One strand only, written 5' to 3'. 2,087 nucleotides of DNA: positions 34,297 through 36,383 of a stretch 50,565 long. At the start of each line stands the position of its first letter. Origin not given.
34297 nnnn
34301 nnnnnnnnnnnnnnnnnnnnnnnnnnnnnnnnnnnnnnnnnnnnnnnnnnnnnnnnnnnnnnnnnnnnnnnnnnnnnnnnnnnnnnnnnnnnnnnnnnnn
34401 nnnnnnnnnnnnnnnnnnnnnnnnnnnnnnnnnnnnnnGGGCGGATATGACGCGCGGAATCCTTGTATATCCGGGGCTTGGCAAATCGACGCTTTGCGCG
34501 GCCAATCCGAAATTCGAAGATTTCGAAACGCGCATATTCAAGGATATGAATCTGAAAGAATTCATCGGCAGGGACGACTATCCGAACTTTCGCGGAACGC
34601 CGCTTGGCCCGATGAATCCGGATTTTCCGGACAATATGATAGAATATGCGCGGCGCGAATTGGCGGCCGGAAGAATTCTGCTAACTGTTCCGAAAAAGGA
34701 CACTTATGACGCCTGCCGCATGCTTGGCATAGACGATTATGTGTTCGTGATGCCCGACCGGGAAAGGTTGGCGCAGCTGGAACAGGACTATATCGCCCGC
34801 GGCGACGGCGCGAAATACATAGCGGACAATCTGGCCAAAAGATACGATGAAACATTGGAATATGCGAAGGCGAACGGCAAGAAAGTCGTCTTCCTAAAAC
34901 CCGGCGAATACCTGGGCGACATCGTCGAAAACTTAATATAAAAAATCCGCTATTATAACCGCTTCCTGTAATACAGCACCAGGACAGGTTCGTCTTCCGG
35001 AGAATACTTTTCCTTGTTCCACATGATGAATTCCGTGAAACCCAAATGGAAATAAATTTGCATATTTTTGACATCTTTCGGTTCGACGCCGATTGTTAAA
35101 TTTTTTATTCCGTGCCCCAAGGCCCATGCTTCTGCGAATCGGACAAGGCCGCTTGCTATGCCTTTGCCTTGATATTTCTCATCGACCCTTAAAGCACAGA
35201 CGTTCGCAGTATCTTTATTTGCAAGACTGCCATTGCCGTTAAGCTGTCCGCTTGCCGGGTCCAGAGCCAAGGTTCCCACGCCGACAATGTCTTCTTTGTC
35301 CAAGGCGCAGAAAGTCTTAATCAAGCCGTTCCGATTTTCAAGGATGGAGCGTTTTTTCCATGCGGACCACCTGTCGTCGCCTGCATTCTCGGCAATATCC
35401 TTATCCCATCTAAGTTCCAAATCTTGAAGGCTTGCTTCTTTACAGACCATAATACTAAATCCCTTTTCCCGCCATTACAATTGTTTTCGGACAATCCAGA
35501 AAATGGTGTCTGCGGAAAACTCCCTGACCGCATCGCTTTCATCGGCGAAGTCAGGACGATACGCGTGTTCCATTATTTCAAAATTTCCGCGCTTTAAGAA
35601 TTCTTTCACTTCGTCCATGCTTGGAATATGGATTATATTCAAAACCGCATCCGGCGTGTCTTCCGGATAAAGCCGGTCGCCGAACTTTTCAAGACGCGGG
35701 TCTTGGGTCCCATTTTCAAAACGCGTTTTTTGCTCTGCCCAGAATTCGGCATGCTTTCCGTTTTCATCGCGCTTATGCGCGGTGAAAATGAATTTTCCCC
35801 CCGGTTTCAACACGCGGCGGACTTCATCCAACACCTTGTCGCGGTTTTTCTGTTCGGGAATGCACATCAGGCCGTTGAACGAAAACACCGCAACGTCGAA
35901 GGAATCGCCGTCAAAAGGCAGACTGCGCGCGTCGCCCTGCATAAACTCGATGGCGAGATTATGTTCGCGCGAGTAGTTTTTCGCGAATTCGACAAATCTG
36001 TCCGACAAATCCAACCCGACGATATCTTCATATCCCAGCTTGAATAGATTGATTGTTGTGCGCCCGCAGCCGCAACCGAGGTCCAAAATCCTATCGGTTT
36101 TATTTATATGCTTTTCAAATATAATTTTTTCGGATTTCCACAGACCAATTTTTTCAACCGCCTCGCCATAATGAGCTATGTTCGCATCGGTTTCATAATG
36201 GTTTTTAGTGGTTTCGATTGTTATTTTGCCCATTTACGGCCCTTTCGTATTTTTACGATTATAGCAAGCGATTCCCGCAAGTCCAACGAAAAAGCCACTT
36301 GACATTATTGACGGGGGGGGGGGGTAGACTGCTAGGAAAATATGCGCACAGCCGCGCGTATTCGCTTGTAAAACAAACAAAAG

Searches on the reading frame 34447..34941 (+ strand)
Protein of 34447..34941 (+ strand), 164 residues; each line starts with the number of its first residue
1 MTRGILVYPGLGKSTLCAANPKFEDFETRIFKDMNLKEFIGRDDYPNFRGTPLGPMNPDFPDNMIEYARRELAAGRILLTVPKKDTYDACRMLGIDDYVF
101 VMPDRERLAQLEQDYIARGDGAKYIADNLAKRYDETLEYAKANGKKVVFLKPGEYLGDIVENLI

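Call 4: search_protein_families(library=pfam, proteins=[window:34447-34941:+], max_evalue=0.01)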
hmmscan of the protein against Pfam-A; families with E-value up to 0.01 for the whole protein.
window:34447-34941:+ (164 aa): 0 families

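Call 42: search_protein_families(library=ncbifam, proteins=[window:34447-34941:+], max_evalue=0.001)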
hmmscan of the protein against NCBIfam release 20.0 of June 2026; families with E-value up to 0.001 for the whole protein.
window:34447-34941:+ (164 aa): 0 families

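Call 76: search_protein_families(library=phrogs, proteins=[window:34447-34941:+], max_evalue=0.001)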
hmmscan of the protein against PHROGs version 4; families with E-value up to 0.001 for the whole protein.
window:34447-34941:+ (164 aa): 1 family
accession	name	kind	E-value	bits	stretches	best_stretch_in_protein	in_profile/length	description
phrog_4182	-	unknown function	9.9e-10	39.4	1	7-162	16-151/243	-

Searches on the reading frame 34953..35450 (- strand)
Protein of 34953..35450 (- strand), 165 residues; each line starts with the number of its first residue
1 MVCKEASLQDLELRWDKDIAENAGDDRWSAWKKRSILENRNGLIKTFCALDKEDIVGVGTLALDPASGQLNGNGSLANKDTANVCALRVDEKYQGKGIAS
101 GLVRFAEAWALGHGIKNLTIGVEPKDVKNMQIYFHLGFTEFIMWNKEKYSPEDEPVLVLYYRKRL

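Call 4: search_protein_families(library=pfam, proteins=[window:34953-35450:-], max_evalue=0.01)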
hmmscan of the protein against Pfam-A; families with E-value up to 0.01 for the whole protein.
window:34953-35450:- (165 aa): 3 families
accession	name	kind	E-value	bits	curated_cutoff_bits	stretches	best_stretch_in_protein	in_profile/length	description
PF00583.31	Acetyltransf_1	-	8.6e-13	49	20.7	1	30-138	26-116/116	Acetyltransferase (GNAT) family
PF13508.13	Acetyltransf_7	-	1.4e-08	35.4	27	1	46-140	5-84/84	Acetyltransferase (GNAT) domain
PF13673.13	Acetyltransf_10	-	6.3e-07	29.9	23.6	1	68-140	40-109/128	Acetyltransferase (GNAT) domain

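Call 76: search_protein_families(library=phrogs, proteins=[window:34953-35450:-], max_evalue=0.001)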
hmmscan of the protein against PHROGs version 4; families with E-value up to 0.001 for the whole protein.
window:34953-35450:- (165 aa): 2 families
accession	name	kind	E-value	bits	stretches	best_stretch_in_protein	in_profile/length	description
phrog_1249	-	other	1e-08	36.1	1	70-141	70-149/180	acetyltransferase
phrog_3810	-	other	9.9e-05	23.4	1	79-141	83-145/155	acetyltransferase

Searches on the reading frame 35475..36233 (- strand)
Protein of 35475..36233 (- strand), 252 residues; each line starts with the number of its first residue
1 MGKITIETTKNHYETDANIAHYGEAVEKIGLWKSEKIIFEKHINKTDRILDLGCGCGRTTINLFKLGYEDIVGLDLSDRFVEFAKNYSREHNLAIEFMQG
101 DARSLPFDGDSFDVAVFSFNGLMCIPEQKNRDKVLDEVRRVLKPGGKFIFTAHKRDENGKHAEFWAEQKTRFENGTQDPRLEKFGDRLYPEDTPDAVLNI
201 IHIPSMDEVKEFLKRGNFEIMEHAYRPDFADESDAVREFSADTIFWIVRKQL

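Call 4: search_protein_families(library=pfam, proteins=[window:35475-36233:-], max_evalue=0.01)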
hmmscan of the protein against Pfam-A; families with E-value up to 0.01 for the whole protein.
window:35475-36233:- (252 aa): 17 families
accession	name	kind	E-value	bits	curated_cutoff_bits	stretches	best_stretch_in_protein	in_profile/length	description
PF13649.12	Methyltransf_25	-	1.3e-24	87.1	27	1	49-146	1-97/97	Methyltransferase domain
PF08241.18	Methyltransf_11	-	2.6e-23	82.9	21.2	1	50-150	1-95/95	Methyltransferase domain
PF13847.12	Methyltransf_31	-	3.5e-22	79.1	27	1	44-164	2-118/145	Methyltransferase domain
PF01209.24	Ubie_methyltran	-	3.8e-17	62.9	20.1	1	31-150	34-151/233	ubiE/COQ5 methyltransferase family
PF08242.18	Methyltransf_12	-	1.3e-14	55.1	30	1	50-148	1-98/98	Methyltransferase domain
PF13489.12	Methyltransf_23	-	3.7e-09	37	27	1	43-167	20-137/164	Methyltransferase domain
PF05175.20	MTS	-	5e-06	26.7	23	1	43-150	27-138/170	Methyltransferase small domain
PF03291.22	mRNA_G-N7_MeTrfase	-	9.3e-06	25.4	26.6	1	46-174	62-203/315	mRNA (guanine-N(7))-methyltransferase domain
PF06325.19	PrmA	-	1.6e-05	25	22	1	39-97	155-213/296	Ribosomal protein L11 methyltransferase (PrmA)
PF03848.20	TehB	-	1.9e-05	24.6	20.4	1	43-152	28-135/193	Tellurite resistance protein TehB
PF03141.22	Methyltransf_29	-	2.5e-05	23.5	23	1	41-158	113-225/506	Putative S-adenosyl-L-methionine-dependent methyltransferase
PF05148.21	Methyltransf_8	-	9.8e-05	22.8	27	1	47-149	74-155/219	Hypothetical methyltransferase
PF00891.24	Methyltransf_2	-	0.00091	19.1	22.3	1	20-151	37-165/210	O-methyltransferase domain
PF08003.17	Methyltransf_9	-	0.0016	17.9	23.8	0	40-151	108-218/315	Protein of unknown function (DUF1698)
PF02353.26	CMAS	-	0.0029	17.4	27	1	35-158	52-172/273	Mycolic acid cyclopropane synthetase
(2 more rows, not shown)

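Call 13: find_encoding_contigs(protein=window:35475-36233:-, flank=3000, max_places=10)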
Protein window:35475-36233:- (252 aa): 1 contig read that carries it; 1 place shown.
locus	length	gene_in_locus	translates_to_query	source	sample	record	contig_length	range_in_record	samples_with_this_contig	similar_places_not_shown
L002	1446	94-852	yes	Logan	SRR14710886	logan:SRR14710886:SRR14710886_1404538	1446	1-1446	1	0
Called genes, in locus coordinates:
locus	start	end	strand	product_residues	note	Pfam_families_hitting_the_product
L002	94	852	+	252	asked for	PF01209:Ubie_methyltran, PF13489:Methyltransf_23, PF03291:mRNA_G-N7_MeTrfase (weak), PF05175:MTS (weak), PF13847:Methyltransf_31, PF08241:Methyltransf_11, PF08242:Methyltransf_12, PF13649:Methyltransf_25, +2 more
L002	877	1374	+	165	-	PF00583:Acetyltransf_1, PF13673:Acetyltransf_10 (faint), PF13508:Acetyltransf_7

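Call 42: search_protein_families(library=ncbifam, proteins=[window:35475-36233:-], max_evalue=0.001)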
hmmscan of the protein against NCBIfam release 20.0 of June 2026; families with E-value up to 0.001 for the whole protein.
window:35475-36233:- (252 aa): 59 families (the best 25 are shown)
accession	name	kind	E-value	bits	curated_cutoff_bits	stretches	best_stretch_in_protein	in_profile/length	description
TIGR01934.1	MenG_MenH_UbiE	subfamily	4.1e-20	72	158.35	1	31-155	26-146/223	ubiquinone/menaquinone biosynthesis methyltransferase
NF001244.0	PRK00216.1-5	equivalog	3e-18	66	216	1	32-160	36-163/236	bifunctional demethylmenaquinone methyltransferase/2-methoxy-6-polyprenyl-1,4-benzoquinol methylase UbiE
NF041820.1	daptide_MTase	equivalog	1.8e-17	63.7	175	1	45-162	36-154/243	daptide-type RiPP biosynthesis methyltransferase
NF045667.1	MTase_DVU1556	equivalog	3.8e-17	62.5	155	1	42-245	19-181/213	DVU_1556 family methyltransferase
NF041537.1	ArsM_AhpD_UU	exception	1.6e-15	56.8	510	1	42-151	73-181/345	arsenite methyltransferase/AhpD domain selenoprotein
NF040539.1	AST_met_ArsM_2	exception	2.4e-15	57.1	240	1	10-152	19-165/262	putative arsinothricin biosynthesis methyltransferase ArsM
NF001243.0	PRK00216.1-4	equivalog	2.4e-15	56.5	235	1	31-149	34-150/237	demethylmenaquinone methyltransferase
NF043040.1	corrin_prot_MT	hypoth_equivalog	9.6e-15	54.6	180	1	34-150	30-147/216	corrinoid protein-associated methyltransferase CpaM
NF045825.1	FAmtase_mtf2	equivalog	2e-14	53.4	400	1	47-157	60-165/248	fatty-acid O-methyltransferase Mtf2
NF047649.1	MTase_UXPK_star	exception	2.8e-14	52.8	460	1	42-150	74-181/283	methyltransferase/UXPK-star double selenoprotein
TIGR02752.1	MenG_heptapren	equivalog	4.6e-14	52.5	419.85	1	32-149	33-148/231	demethylmenaquinone methyltransferase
NF045823.1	PthPhpthDimycoMt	equivalog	5.1e-14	52.1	300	1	48-158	69-174/256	phthiotriol/phenolphthiotriol dimycocerosates methyltransferase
NF041536.1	ArsM_DUF2284_UU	exception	8.4e-14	50.7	575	1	42-151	73-181/459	arsenite methyltransferase/DUF2284 domain selenoprotein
TIGR04345.1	ovoA_Cterm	equivalog_domain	1.9e-13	50.5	170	1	20-91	13-86/242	putative 4-mercaptohistidine N1-methyltransferase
NF008823.0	PRK11873.1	subfamily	4e-13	49.5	263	1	42-149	74-180/272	arsenite methyltransferase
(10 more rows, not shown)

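Call 76: search_protein_families(library=phrogs, proteins=[window:35475-36233:-], max_evalue=0.001)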
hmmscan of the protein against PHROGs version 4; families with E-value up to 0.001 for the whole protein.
window:35475-36233:- (252 aa): 5 families
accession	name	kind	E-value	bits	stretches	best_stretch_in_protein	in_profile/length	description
phrog_4752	-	other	3.1e-18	66.9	1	38-172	44-180/241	tRNA methyltransferase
phrog_22502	-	other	2.1e-14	54.9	1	43-156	69-179/276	methyltransferase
phrog_23522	-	unknown function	7e-10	39.9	1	39-155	45-157/273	-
phrog_27380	-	other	1.2e-07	32.5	1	18-162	67-201/285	methyltransferase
phrog_954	-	other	1.8e-07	31.6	1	16-150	21-165/229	DNA methyltransferase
